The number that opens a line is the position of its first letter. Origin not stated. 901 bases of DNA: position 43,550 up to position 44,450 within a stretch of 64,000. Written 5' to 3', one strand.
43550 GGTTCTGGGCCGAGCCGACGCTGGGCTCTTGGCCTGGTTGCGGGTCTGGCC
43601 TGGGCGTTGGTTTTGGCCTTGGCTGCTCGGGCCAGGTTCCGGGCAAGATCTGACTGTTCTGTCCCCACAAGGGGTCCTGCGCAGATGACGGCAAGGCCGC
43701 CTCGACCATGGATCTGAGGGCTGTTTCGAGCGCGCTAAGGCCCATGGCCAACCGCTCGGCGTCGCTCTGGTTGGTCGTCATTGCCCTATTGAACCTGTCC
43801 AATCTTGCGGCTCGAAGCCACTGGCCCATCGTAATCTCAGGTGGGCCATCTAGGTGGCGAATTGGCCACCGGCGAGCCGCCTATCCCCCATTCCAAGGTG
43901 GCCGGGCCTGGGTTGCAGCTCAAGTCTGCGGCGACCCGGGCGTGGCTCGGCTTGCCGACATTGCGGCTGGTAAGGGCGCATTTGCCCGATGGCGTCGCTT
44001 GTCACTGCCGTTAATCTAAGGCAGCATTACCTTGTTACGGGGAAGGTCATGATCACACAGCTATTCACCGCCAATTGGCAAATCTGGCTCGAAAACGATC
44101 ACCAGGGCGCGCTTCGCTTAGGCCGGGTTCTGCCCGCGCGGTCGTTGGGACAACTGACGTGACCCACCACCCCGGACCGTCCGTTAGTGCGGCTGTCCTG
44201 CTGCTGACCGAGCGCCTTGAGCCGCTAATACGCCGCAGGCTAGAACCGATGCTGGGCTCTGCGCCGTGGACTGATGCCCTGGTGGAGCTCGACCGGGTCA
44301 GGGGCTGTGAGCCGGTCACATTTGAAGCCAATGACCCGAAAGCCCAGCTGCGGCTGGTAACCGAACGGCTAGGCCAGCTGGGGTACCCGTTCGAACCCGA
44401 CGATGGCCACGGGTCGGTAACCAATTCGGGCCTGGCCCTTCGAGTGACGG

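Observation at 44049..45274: Divergent partner gene carries a second DUF3320-like domain, has an ambiguous start, and has a possible GTGA-coupled 37-codon upstream ORF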

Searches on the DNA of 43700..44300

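Call 80: search_rna_families(source=window, start=43700, end=44300, threshold=evalue, max_evalue=1)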
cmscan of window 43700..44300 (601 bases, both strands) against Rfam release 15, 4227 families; matches with E-value up to 1: 0.
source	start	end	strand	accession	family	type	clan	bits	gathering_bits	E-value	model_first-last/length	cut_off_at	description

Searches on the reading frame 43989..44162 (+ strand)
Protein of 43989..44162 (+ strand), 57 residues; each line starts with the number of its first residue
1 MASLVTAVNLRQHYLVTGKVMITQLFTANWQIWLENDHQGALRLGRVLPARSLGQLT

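Call 6: search_protein_families(library=pfam, proteins=[window:43989-44162:+], max_evalue=1)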
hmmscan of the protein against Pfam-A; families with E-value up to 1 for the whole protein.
window:43989-44162:+ (57 aa): 0 families

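Call 70: search_protein_representatives(protein=window:43989-44159:+)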
Query: 57 residues. Proteins with E-value up to 0.001 (for the whole library): 1; up to 1e-10: 1; up to 1e-30: 0. The best 1 are listed.
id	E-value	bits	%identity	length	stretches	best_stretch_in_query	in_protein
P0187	1.8e-30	118.4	100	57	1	1-57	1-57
